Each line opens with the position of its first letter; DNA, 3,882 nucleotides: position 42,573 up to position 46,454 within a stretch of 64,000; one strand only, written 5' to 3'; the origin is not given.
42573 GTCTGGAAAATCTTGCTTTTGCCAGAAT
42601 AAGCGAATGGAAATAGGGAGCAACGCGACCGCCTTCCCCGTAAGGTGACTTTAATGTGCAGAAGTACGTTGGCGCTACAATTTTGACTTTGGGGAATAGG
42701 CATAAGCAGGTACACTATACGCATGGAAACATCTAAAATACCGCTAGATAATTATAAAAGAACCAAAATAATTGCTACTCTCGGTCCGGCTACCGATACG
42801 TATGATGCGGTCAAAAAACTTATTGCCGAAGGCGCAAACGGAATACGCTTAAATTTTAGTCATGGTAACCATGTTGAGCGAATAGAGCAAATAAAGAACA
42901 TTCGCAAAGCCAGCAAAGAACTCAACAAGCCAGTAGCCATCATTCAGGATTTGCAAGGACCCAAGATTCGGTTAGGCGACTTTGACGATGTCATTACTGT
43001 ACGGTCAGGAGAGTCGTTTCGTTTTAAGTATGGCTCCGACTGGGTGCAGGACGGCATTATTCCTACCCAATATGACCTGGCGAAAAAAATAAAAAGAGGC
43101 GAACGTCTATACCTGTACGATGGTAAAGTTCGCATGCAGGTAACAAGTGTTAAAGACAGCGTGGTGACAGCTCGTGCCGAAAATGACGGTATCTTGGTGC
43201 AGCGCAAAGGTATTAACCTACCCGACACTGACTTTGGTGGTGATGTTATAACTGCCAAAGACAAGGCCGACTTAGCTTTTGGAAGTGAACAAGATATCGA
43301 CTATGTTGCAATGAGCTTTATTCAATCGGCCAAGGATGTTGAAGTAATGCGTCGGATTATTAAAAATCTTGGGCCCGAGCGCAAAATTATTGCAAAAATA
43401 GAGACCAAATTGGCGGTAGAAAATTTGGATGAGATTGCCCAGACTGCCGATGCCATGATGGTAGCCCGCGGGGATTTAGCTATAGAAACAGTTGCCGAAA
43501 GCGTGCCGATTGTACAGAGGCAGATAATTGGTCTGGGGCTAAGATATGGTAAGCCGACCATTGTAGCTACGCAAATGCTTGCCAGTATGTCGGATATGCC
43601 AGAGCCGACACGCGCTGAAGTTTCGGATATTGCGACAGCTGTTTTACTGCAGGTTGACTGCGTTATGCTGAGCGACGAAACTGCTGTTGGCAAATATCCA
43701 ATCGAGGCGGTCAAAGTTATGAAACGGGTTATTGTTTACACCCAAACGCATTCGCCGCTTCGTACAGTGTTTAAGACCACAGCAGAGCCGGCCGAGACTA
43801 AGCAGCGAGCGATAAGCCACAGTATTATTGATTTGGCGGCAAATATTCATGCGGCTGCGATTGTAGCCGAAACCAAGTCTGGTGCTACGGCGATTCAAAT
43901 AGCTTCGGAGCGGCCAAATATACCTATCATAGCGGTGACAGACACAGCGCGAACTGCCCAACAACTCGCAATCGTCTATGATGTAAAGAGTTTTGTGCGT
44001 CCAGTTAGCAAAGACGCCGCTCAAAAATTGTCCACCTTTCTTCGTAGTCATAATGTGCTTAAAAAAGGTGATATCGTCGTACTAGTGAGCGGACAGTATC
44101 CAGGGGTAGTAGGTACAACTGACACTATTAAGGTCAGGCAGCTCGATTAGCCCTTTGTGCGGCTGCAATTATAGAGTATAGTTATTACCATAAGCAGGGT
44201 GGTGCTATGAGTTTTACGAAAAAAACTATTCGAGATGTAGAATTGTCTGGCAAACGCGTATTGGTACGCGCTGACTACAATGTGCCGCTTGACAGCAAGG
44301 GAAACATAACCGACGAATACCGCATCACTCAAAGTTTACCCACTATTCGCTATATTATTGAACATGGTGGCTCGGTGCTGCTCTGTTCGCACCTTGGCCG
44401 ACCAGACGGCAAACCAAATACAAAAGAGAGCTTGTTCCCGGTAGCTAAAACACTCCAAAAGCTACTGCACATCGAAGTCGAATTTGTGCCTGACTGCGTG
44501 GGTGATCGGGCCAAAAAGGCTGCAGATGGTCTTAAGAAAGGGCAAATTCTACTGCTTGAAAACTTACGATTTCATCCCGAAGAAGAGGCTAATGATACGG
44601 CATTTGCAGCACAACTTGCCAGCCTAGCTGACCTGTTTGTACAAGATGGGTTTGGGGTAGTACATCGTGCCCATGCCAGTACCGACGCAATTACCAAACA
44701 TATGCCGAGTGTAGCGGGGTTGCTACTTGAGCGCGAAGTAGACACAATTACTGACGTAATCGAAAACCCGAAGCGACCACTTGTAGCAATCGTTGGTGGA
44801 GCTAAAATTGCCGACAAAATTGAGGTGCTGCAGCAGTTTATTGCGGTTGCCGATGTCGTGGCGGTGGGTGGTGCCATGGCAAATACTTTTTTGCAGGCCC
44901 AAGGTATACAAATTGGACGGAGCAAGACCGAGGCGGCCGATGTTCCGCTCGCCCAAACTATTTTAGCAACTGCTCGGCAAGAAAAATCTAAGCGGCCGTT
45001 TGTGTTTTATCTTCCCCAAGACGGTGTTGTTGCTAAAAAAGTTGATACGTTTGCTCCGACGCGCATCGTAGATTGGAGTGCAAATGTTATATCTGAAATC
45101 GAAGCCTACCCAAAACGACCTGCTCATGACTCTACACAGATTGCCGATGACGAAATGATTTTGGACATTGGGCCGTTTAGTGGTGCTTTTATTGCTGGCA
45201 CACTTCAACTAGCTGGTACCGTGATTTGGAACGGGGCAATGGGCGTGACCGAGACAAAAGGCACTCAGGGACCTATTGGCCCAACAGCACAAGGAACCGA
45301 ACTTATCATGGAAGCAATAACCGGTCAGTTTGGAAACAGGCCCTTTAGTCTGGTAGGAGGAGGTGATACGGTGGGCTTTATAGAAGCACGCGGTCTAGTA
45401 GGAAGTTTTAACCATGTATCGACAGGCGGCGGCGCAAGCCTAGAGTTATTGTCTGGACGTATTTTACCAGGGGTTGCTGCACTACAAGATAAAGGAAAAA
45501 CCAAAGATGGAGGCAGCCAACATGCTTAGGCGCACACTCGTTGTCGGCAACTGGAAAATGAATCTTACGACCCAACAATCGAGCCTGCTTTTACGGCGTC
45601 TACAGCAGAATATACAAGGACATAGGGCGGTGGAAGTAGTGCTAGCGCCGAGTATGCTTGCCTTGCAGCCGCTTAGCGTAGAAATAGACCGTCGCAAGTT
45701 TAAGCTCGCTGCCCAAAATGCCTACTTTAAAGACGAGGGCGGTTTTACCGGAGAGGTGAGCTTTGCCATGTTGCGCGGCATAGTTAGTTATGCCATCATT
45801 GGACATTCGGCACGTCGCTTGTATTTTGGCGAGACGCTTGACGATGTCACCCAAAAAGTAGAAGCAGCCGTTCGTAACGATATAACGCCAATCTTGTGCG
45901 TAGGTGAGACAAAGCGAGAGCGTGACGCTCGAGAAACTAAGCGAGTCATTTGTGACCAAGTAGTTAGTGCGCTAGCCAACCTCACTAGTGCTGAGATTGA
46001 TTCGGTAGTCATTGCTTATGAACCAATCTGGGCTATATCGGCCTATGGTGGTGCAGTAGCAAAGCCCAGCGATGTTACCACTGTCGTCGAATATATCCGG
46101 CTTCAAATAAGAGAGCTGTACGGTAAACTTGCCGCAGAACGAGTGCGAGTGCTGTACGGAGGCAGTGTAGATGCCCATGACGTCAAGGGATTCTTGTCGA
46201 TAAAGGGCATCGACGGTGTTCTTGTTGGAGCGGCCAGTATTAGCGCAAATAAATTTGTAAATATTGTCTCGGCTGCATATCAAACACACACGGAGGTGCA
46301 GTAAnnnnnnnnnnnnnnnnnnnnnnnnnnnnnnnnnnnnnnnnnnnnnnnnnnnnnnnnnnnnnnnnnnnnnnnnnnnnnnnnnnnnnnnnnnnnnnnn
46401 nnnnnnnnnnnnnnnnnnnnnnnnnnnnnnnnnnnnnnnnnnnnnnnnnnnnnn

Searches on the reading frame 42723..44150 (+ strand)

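Call 73: search_protein_families(library=pfam, proteins=[window:42723-44150:+], max_evalue=0.001)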
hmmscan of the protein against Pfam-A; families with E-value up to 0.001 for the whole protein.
window:42723-44150:+ (475 aa): 2 families
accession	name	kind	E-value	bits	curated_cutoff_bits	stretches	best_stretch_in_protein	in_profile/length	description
PF00224.27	PK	-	8.4e-100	334.5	30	1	12-330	2-328/328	Pyruvate kinase, barrel domain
PF02887.21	PK_C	-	2.1e-24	86.3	28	1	363-471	2-113/114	Pyruvate kinase, alpha/beta domain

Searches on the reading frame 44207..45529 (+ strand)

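Call 73: search_protein_families(library=pfam, proteins=[window:44207-45529:+], max_evalue=0.001)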
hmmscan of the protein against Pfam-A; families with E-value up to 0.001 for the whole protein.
window:44207-45529:+ (440 aa): 1 family
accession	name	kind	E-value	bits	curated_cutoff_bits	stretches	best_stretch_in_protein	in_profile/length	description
PF00162.24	PGK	-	1.8e-128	429.2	27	1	8-418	1-379/379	Phosphoglycerate kinase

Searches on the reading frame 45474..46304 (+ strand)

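Call 73: search_protein_families(library=pfam, proteins=[window:45474-46304:+], max_evalue=0.001)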
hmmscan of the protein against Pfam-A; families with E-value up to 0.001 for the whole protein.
window:45474-46304:+ (276 aa): 1 family
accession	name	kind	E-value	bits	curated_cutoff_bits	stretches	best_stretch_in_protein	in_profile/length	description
PF00121.24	TIM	-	9.9e-75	251.6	20.1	1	22-267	2-244/245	Triosephosphate isomerase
